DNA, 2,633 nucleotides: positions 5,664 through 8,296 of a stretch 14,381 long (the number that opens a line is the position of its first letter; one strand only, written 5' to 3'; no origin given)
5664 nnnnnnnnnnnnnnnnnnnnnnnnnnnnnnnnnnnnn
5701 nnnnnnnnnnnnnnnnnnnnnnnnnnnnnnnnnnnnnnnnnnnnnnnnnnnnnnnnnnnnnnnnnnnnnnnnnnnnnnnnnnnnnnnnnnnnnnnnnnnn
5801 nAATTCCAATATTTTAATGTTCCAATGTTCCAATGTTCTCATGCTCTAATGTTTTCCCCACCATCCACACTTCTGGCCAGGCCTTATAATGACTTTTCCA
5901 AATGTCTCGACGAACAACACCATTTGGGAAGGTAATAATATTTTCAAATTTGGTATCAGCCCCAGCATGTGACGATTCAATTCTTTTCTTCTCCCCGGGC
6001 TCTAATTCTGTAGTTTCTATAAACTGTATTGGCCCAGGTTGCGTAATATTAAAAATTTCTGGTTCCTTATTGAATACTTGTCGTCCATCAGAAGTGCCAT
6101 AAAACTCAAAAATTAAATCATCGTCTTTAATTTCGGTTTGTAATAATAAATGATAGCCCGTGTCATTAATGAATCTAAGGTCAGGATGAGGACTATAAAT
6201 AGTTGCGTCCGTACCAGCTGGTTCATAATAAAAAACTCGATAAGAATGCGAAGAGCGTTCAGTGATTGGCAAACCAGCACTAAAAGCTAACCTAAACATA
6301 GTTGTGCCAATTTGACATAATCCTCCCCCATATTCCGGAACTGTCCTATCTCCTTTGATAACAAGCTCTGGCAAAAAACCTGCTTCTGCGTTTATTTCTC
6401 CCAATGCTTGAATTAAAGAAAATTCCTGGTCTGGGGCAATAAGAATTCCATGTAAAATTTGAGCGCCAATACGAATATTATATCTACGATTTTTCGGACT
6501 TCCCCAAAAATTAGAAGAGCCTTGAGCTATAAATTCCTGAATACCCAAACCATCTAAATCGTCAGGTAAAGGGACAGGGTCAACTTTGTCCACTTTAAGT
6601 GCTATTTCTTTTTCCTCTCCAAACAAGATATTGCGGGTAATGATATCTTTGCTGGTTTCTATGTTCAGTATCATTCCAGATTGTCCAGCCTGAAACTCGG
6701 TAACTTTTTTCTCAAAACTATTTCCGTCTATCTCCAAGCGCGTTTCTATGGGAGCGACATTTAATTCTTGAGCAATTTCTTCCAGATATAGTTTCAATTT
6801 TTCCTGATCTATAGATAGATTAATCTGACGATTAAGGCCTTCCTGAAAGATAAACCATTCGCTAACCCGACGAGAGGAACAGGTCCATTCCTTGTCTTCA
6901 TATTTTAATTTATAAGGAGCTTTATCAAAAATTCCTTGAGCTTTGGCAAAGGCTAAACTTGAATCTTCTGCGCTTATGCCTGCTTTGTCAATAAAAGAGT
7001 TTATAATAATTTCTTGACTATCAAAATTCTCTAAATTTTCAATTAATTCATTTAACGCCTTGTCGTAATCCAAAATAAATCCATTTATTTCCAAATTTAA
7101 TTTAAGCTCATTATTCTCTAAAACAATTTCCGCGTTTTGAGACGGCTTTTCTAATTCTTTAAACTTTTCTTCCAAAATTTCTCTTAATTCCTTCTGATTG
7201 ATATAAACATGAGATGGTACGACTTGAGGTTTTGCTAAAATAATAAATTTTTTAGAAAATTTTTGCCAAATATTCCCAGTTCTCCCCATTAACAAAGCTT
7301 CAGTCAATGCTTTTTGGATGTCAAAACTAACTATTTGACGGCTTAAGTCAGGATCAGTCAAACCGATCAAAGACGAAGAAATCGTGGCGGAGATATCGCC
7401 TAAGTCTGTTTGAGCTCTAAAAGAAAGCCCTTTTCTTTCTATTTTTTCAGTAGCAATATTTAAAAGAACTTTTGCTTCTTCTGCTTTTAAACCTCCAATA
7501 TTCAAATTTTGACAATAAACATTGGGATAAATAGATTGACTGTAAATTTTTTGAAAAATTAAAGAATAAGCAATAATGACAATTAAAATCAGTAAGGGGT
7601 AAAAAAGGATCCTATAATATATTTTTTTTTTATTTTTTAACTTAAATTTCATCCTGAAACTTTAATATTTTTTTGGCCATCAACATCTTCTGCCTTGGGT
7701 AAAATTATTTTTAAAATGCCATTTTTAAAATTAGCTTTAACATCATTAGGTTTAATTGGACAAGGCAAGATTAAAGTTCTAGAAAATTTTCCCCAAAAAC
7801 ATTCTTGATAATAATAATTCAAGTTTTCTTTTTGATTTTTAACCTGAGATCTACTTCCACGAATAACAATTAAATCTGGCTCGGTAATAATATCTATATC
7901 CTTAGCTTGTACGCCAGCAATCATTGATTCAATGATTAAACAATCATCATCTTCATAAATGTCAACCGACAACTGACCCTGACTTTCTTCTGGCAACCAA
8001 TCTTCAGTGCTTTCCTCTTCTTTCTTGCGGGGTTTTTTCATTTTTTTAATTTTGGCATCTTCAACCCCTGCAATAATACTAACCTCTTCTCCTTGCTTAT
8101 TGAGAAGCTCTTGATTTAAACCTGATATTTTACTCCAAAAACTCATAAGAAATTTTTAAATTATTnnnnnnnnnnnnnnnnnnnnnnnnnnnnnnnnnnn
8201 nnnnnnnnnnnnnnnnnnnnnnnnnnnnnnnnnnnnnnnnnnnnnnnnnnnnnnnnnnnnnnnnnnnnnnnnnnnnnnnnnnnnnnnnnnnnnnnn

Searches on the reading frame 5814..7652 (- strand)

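Call 13: search_protein_families(library=pfam, proteins=[window:5814-7652:-])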
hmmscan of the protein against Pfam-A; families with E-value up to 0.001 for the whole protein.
window:5814-7652:- (612 aa): 2 families
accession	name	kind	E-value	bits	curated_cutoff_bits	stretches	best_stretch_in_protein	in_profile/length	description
PF04294.18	VanW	-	4.1e-38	130.2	27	1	388-518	1-130/130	VanW like protein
PF12229.13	PG_binding_4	-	7.2e-22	78.2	22.1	2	105-214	7-115/117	Putative peptidoglycan binding domain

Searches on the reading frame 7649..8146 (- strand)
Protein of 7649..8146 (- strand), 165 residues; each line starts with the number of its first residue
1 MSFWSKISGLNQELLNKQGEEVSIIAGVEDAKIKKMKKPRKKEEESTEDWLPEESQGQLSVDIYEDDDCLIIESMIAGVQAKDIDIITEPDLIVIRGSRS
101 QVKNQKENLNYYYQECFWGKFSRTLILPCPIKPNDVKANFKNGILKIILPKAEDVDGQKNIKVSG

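Call 13: search_protein_families(library=pfam, proteins=[window:7649-8146:-])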
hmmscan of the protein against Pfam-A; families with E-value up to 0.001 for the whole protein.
window:7649-8146:- (165 aa): 1 family
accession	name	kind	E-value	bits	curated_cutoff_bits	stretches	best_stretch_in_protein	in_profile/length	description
PF00011.27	HSP20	-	1.1e-15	58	20.8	1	63-163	2-101/102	Hsp20/alpha crystallin family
